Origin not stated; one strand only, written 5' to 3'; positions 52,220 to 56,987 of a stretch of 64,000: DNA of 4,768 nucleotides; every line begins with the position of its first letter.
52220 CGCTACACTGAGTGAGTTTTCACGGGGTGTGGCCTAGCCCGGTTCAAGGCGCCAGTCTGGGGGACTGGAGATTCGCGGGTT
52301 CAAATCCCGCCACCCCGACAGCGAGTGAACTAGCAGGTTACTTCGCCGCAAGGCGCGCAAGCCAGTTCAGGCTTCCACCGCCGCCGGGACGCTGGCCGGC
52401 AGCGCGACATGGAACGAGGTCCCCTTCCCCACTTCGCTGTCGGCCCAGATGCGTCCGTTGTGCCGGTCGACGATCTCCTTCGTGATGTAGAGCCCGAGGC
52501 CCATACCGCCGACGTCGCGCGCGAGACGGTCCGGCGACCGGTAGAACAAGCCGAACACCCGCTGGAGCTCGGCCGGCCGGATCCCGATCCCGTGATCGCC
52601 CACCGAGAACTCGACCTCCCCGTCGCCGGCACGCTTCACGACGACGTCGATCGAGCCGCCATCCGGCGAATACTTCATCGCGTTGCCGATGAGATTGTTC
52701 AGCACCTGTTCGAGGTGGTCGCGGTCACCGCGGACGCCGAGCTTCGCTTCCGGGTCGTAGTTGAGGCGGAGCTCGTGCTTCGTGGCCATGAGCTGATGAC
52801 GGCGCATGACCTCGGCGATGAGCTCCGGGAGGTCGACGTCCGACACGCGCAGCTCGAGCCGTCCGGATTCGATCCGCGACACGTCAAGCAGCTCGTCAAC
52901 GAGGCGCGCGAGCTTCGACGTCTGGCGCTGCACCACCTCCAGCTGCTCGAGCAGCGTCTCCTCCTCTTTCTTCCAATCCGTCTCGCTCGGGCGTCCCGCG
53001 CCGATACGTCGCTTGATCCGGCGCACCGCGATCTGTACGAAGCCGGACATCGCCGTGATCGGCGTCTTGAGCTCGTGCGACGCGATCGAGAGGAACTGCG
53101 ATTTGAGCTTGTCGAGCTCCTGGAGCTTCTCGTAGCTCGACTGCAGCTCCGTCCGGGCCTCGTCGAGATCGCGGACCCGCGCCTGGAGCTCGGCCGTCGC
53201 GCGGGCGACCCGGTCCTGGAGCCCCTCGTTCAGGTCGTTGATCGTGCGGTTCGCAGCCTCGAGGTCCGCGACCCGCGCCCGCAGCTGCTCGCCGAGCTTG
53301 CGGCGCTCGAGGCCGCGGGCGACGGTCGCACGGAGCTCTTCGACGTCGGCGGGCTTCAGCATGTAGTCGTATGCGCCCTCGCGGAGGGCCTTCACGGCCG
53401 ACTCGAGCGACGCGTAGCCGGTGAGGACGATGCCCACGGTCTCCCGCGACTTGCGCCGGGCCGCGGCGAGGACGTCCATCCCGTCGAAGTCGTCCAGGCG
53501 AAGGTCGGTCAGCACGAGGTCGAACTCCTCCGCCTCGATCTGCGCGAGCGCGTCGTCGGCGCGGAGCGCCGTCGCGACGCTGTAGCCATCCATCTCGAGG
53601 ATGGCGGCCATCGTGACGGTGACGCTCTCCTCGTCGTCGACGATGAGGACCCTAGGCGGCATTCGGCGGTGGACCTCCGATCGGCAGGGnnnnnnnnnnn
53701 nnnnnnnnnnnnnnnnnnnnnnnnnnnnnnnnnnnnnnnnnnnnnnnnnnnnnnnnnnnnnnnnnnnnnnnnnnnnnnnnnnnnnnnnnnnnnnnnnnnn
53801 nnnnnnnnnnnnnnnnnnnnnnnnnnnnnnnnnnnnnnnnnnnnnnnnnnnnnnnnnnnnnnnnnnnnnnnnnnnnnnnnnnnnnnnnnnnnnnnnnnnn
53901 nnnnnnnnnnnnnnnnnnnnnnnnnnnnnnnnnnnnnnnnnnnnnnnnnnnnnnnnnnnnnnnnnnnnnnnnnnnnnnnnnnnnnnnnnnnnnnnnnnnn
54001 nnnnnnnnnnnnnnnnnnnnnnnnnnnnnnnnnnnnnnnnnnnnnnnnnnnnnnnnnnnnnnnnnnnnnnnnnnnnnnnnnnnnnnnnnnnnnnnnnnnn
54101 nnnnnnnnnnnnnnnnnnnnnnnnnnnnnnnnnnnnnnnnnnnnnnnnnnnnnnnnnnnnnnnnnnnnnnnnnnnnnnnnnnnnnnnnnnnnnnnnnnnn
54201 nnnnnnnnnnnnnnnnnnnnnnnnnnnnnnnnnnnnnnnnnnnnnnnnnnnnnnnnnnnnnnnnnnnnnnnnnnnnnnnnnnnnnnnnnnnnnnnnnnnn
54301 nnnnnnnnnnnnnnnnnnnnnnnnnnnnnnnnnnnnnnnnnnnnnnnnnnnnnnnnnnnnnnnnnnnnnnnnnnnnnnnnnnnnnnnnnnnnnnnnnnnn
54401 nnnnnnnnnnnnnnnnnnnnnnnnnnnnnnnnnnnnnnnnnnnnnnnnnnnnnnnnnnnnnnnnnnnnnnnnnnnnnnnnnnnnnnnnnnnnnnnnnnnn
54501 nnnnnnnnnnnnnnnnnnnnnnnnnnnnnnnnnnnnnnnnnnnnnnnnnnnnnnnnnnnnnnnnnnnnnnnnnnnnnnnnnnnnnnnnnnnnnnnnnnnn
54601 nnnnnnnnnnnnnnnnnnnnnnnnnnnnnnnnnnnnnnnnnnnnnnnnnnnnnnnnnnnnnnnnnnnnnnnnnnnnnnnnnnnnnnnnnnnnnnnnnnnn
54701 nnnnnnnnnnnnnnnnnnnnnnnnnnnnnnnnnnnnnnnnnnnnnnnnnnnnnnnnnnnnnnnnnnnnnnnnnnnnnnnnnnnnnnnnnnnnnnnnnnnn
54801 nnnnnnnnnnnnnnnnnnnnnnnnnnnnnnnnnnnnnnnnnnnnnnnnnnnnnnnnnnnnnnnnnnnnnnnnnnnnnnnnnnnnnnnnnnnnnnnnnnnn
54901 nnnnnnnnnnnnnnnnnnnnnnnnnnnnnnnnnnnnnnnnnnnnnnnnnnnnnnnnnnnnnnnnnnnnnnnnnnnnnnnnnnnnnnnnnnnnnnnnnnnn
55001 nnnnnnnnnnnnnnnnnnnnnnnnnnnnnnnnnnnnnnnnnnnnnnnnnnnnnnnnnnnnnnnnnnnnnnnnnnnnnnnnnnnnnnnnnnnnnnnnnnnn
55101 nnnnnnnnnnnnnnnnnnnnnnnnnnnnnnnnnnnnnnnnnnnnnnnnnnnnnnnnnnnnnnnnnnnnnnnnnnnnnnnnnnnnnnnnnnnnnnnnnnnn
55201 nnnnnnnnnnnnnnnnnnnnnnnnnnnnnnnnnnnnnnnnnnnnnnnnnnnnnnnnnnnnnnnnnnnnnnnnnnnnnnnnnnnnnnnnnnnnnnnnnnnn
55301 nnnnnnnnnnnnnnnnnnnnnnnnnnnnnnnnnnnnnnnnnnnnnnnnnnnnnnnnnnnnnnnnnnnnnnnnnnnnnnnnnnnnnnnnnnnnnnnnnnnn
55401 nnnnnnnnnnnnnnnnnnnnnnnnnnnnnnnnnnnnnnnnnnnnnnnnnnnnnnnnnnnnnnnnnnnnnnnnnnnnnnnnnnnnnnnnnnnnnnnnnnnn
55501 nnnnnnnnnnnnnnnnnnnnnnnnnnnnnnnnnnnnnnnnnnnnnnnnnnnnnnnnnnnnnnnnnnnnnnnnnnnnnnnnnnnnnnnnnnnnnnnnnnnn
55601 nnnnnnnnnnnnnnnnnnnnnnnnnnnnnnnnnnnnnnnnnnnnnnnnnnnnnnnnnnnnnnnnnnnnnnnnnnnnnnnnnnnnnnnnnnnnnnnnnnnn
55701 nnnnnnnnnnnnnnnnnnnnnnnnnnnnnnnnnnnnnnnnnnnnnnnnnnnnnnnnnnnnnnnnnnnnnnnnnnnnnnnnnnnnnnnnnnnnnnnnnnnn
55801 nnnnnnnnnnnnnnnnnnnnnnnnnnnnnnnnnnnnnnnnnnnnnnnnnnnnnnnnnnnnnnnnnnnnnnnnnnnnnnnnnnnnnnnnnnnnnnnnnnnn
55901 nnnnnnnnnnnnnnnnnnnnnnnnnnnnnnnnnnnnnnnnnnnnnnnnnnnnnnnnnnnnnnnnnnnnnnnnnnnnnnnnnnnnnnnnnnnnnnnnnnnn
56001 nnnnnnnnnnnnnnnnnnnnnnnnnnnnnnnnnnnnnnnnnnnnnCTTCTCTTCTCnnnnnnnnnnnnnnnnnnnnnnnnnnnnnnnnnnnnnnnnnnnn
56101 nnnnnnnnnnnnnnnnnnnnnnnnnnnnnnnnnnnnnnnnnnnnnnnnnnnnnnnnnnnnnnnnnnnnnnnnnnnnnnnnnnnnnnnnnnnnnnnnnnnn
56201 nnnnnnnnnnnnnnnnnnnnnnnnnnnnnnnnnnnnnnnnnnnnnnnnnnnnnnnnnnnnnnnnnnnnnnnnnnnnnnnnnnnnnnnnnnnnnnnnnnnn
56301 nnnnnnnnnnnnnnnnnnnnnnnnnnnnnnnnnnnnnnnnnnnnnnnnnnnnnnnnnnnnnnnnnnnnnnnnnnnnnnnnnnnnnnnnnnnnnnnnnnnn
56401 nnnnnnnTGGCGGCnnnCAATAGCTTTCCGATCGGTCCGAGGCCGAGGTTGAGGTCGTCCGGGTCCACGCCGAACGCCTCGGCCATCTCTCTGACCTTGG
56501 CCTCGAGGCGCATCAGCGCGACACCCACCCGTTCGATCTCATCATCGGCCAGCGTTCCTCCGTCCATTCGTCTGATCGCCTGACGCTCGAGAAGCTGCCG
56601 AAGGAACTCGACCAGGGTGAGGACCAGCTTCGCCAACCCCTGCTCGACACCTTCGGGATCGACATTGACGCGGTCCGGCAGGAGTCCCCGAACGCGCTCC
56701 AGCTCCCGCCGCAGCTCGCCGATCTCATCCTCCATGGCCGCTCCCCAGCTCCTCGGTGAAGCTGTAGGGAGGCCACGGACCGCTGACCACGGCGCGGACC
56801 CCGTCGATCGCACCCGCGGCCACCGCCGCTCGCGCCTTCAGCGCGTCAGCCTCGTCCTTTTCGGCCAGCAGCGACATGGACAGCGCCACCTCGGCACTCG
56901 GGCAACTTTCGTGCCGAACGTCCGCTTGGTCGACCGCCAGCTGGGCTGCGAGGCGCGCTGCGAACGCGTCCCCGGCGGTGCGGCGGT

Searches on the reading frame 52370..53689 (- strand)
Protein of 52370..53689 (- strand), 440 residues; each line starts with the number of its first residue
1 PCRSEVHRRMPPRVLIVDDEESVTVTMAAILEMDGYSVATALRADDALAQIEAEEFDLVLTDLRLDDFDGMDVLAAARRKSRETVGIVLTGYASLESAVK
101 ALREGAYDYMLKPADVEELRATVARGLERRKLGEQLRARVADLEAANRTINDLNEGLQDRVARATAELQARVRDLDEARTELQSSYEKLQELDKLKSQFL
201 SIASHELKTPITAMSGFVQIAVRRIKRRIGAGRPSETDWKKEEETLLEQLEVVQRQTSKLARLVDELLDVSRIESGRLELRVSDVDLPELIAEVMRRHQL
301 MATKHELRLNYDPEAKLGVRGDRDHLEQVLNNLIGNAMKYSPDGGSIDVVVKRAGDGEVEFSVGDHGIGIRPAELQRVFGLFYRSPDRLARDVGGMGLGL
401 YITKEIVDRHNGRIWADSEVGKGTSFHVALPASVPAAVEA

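Call 25: search_protein_families(library=pfam, proteins=[window:52370-53689:-])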
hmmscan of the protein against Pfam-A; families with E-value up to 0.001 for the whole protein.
window:52370-53689:- (440 aa): 4 families
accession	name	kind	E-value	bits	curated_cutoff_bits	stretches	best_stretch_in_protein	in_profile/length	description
PF02518.31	HATPase_c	-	5.9e-31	107.6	26.4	1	321-432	1-109/111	Histidine kinase-, DNA gyrase B-, and HSP90-like ATPase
PF00072.30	Response_reg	-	1.9e-24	86.4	30.2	1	14-123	1-110/111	Response regulator receiver domain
PF00512.31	HisKA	-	4.1e-15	56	26.9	1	196-276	2-66/66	His Kinase A (phospho-acceptor) domain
PF13589.12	HATPase_c_3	-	0.00066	20.1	25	0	326-400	3-77/137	Histidine kinase-, DNA gyrase B-, and HSP90-like ATPase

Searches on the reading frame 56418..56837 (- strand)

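Call 67: search_protein_families(library=pfam, proteins=[window:56418-56837:-])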
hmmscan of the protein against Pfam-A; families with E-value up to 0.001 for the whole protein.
window:56418-56837:- (140 aa): 1 family
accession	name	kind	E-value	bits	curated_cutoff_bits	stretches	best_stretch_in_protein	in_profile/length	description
PF05121.17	GvpK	-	2.4e-34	117.7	25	1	56-140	1-85/85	Gas vesicle protein K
